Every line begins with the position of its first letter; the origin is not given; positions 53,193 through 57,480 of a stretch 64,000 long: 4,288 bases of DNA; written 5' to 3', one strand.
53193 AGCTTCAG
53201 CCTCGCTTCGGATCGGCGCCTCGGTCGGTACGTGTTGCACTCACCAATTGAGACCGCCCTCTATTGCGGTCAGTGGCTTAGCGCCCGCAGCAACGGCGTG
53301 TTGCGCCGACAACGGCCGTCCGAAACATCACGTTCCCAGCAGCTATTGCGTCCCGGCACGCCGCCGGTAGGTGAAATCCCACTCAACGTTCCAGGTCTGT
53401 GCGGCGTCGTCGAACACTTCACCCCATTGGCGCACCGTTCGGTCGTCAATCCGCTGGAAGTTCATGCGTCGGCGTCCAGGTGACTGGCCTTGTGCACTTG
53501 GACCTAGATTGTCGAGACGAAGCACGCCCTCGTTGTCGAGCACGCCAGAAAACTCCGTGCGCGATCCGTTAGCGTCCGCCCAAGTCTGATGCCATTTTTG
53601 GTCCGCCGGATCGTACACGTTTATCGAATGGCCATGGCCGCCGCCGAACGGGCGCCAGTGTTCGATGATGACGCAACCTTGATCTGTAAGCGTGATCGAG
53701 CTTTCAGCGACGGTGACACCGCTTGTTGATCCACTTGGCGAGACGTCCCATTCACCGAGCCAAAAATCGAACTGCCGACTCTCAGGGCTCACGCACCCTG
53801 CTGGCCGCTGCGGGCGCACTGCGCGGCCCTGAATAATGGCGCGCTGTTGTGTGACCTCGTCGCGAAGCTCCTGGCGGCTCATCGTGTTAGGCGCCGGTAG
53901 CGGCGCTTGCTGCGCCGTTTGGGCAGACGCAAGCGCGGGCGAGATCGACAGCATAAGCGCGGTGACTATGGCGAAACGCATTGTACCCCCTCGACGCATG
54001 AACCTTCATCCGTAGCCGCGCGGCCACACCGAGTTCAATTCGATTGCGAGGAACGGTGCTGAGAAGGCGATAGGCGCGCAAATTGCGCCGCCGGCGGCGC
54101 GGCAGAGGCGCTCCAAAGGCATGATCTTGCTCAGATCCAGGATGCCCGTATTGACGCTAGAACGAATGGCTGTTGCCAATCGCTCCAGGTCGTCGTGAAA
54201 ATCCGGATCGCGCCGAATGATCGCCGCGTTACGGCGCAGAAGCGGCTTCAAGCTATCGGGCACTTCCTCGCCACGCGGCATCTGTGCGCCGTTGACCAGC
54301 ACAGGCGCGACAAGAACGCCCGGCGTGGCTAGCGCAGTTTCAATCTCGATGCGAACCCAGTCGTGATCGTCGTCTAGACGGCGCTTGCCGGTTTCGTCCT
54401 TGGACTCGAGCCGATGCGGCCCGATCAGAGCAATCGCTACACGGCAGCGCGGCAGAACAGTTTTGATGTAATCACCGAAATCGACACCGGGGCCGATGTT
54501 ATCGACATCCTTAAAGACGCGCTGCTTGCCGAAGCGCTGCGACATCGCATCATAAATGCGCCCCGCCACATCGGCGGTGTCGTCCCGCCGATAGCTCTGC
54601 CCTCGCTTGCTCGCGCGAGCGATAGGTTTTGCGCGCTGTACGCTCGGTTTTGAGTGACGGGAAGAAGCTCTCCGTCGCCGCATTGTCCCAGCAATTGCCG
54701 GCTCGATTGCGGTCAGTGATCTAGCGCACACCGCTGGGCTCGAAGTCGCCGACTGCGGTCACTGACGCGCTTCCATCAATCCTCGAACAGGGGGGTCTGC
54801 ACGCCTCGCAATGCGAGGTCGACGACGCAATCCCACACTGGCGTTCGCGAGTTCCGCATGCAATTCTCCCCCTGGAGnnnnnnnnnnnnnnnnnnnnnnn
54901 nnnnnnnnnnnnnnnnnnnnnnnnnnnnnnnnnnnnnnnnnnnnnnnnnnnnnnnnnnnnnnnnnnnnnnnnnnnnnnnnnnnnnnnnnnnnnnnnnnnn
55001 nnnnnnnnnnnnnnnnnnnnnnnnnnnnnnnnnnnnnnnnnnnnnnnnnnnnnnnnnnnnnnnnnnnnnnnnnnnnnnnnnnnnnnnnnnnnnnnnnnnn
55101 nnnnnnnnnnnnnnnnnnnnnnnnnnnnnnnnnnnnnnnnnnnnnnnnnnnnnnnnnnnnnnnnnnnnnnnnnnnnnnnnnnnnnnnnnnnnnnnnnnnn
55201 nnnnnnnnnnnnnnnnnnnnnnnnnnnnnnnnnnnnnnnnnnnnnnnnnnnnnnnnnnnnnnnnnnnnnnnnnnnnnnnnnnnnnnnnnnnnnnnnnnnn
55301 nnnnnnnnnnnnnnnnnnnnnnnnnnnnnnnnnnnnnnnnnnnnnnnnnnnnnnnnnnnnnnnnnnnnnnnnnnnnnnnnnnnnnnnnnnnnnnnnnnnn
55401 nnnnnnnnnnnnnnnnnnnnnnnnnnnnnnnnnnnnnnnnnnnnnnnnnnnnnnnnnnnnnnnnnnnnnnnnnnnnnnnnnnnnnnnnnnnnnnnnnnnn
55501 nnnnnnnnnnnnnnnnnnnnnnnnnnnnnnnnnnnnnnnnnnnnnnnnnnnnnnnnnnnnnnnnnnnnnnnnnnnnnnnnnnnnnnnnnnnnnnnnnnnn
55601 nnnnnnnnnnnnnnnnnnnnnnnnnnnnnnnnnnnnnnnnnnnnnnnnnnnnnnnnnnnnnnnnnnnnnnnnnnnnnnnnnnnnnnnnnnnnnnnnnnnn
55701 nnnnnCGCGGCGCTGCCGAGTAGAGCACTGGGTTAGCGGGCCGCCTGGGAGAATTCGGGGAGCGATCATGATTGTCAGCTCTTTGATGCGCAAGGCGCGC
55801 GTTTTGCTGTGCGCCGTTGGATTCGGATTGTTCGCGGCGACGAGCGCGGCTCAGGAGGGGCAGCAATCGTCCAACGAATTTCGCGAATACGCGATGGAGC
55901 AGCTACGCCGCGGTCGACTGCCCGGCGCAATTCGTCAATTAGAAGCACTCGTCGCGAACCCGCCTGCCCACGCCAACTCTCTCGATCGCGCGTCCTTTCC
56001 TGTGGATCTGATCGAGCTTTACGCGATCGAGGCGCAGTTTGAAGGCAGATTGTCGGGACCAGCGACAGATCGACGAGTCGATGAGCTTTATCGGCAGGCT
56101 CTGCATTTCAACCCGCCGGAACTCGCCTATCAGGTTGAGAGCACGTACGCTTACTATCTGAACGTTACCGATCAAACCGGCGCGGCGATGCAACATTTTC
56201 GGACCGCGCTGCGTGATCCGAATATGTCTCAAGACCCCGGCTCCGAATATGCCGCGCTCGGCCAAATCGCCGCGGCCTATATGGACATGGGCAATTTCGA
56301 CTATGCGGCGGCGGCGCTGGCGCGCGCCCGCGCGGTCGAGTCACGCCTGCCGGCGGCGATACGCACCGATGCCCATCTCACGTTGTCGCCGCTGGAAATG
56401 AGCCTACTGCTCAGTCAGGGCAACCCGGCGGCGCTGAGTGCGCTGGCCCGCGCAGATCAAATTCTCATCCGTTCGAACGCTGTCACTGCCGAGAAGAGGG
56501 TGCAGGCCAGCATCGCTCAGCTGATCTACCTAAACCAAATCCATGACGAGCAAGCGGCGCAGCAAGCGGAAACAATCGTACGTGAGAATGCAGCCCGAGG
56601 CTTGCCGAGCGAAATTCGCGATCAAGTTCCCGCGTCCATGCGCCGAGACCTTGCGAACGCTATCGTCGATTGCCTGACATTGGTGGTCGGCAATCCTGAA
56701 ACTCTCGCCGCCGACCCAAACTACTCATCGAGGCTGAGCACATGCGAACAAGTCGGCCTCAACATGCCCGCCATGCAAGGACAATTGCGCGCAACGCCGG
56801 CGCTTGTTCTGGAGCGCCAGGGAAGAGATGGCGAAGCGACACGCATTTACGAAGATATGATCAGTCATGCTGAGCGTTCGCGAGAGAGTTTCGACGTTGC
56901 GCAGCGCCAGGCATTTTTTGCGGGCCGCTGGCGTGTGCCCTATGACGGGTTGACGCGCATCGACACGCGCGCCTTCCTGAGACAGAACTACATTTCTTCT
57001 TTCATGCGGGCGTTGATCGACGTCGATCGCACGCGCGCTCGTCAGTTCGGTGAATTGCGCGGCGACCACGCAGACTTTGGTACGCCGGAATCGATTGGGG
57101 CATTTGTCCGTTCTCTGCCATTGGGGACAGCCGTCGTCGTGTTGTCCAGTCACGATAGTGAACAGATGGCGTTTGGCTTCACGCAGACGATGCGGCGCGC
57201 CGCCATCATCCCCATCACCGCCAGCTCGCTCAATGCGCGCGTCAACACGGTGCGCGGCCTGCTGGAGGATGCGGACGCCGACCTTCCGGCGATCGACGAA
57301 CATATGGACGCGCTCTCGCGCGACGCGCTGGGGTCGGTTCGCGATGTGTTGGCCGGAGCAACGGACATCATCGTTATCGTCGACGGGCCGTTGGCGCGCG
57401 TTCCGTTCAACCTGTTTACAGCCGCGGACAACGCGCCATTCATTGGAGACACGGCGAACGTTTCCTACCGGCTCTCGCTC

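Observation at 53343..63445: Neighbourhood enriched in TIR, CHAT-caspase, WD40 and TPR modules, several of them predicted to be extracytoplasmic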

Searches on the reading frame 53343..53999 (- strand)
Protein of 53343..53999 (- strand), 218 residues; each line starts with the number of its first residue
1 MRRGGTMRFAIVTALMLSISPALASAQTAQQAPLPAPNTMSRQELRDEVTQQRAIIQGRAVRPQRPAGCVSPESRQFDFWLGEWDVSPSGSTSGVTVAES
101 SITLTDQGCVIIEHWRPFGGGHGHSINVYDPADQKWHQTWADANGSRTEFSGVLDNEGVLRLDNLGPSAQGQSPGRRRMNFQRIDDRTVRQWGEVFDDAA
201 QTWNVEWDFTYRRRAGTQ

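Call 4: search_protein_families(library=pfam, proteins=[window:53343-53999:-], max_evalue=0.01)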
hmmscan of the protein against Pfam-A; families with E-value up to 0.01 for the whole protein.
window:53343-53999:- (218 aa): 0 families

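Call 5: search_protein_families(library=padloc, proteins=[window:53343-53999:-], max_evalue=0.01)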
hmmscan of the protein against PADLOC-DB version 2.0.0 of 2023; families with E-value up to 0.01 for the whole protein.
window:53343-53999:- (218 aa): 0 families

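Call 51: search_protein_families(library=ncbifam, proteins=[window:53343-53999:-], max_evalue=0.01)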
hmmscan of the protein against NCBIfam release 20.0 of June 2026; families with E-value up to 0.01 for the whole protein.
window:53343-53999:- (218 aa): 0 families

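Call 52: search_protein_families(library=pfam, proteins=[window:53343-53999:-], max_evalue=10)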
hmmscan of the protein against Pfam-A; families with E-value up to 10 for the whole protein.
window:53343-53999:- (218 aa): 2 families
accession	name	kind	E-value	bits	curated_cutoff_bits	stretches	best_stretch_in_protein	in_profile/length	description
PF07617.17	DUF1579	-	0.022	15.1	25.2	1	119-210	57-152/155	Protein of unknown function (DUF1579)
PF25210.1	Kelch_FKB95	-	0.24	11.4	70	1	188-206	105-123/268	FKB95, Kelch-repeats domain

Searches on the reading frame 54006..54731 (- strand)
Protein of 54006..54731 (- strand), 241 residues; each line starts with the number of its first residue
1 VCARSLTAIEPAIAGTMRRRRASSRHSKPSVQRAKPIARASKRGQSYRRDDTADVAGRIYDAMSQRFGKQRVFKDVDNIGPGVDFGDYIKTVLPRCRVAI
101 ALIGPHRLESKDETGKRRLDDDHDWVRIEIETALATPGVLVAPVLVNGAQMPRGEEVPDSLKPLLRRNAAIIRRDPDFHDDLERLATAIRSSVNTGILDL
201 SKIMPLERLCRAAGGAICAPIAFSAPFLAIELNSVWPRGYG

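Call 4: search_protein_families(library=pfam, proteins=[window:54006-54731:-], max_evalue=0.01)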
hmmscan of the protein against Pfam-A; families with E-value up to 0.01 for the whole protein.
window:54006-54731:- (241 aa): 1 family
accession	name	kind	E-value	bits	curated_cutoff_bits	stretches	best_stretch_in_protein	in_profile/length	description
PF13676.11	TIR_2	-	3e-08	34.6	28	1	46-154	4-94/122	TIR domain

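Call 5: search_protein_families(library=padloc, proteins=[window:54006-54731:-], max_evalue=0.01)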
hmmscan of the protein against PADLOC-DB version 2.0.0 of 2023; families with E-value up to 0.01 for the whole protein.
window:54006-54731:- (241 aa): 1 family
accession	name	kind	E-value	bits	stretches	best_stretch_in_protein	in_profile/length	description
PDLC00434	ThsB1|ThsB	-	3.2e-05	21.2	1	45-110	143-206/396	TIR-like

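Call 51: search_protein_families(library=ncbifam, proteins=[window:54006-54731:-], max_evalue=0.01)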
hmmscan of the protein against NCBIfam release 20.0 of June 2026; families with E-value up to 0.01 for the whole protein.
window:54006-54731:- (241 aa): 1 family
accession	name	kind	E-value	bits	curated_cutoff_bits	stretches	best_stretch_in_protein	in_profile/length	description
NF058526.1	Thoeris_type3_ThcB4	equivalog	2e-05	23.6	220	1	46-110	133-195/375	Thoeris type III anti-phage system protein ThcB4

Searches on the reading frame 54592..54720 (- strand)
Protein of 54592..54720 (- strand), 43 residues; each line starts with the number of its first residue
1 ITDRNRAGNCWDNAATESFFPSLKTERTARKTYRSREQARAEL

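Call 61: search_dna_similar(query=window:54592-54720:-, collection=plasmids, mode=protein, max_evalue=0.001, max_rows=8)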
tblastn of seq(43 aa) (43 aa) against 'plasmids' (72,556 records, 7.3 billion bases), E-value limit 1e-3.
Records with a match: 3584; places in all: 5006; records where one place covers at least 80% of the query: 3500.
Best place of each record, by identity: 80-90% 1; 60-80% 99; <60% 3484.
By first word of the organism name: Klebsiella 838; Escherichia 720; Enterobacter 313; Salmonella 296; Citrobacter 184; Piscirickettsia 99; Ralstonia 93; Acinetobacter 92; Pseudomonas 77; Xanthomonas 63; and 137 more.
By predicted mobility (MOB-suite, as given by PLSDB): conjugative 1775; non-mobilizable 1111; mobilizable 698.
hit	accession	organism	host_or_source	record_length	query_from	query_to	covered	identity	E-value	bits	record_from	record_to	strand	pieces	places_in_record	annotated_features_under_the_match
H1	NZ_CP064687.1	Bradyrhizobium sp. 4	Acmispon strigosus,cell culture,root ...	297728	1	43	100%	67.4%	1e-11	63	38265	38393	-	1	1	none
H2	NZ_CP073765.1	Methylovirgula sp. HY1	soil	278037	5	43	91%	74.4%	2e-12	65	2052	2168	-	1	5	IS3 family transposase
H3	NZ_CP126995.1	Acidisoma sp. PAMC 29798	cell culture,lichen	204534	5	43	91%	74.4%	3e-12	65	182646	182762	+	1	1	none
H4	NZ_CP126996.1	Acidisoma sp. PAMC 29798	cell culture,lichen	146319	5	43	91%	74.4%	3e-12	65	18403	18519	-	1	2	IS3 family transposase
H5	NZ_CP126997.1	Acidisoma sp. PAMC 29798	cell culture,lichen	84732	5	43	91%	74.4%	3e-12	65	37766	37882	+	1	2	IS3 family transposase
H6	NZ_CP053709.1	Lichenicola cladoniae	Cladonia borealis,cell culture,lichen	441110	5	43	91%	74.4%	3e-12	65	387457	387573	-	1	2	none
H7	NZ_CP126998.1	Acidisoma sp. PAMC 29798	cell culture,lichen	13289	5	43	91%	74.4%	3e-12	65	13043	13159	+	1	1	IS3 family transposase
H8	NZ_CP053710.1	Lichenicola cladoniae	Cladonia borealis,cell culture,lichen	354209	5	43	91%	74.4%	3e-12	64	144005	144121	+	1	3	IS3 family transposase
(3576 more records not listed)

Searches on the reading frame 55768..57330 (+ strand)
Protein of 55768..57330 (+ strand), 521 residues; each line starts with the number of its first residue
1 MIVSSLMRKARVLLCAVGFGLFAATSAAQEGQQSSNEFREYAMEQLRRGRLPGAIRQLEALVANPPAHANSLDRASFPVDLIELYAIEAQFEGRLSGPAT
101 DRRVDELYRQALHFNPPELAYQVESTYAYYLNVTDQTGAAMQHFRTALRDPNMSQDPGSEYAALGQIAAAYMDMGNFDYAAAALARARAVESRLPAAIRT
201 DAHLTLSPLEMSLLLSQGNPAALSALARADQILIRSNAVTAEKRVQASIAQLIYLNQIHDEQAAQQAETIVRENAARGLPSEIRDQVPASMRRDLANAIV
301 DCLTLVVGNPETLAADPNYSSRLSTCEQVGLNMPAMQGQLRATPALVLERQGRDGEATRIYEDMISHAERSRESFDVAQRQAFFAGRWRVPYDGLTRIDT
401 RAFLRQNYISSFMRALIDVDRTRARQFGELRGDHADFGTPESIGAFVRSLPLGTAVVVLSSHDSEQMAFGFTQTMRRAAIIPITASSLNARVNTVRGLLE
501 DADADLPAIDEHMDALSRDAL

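Call 52: search_protein_families(library=pfam, proteins=[window:55768-57330:+], max_evalue=10)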
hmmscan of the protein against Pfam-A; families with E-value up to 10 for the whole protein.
window:55768-57330:+ (521 aa): 9 families
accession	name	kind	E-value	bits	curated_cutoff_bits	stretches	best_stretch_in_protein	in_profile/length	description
PF13428.12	TPR_14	-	0.0013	19.6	23.5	1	38-68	4-34/44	Tetratricopeptide repeat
PF00515.34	TPR_1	-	0.068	13.5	27.8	1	162-187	2-27/34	Tetratricopeptide repeat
PF14559.12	TPR_19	-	0.081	13.7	25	1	136-189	6-53/68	Tetratricopeptide repeat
PF10579.15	Rapsyn_N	-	0.11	13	23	1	135-178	20-60/80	Rapsyn N-terminal myristoylation and linker region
PF25601.1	AAA_lid_14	-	0.14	12.5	27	1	26-63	17-54/87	AAA+ ATPase lid domain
PF13371.12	TPR_9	-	0.19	12.2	35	1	36-68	30-61/73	Tetratricopeptide repeat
PF13424.12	TPR_12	-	0.35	11.5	30.1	1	162-194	4-36/77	Tetratricopeptide repeat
PF07719.23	TPR_2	-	1.7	9.4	27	1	163-189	3-29/34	Tetratricopeptide repeat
PF13432.12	TPR_16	-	4.6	8.2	32.7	2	43-69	5-31/65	Tetratricopeptide repeat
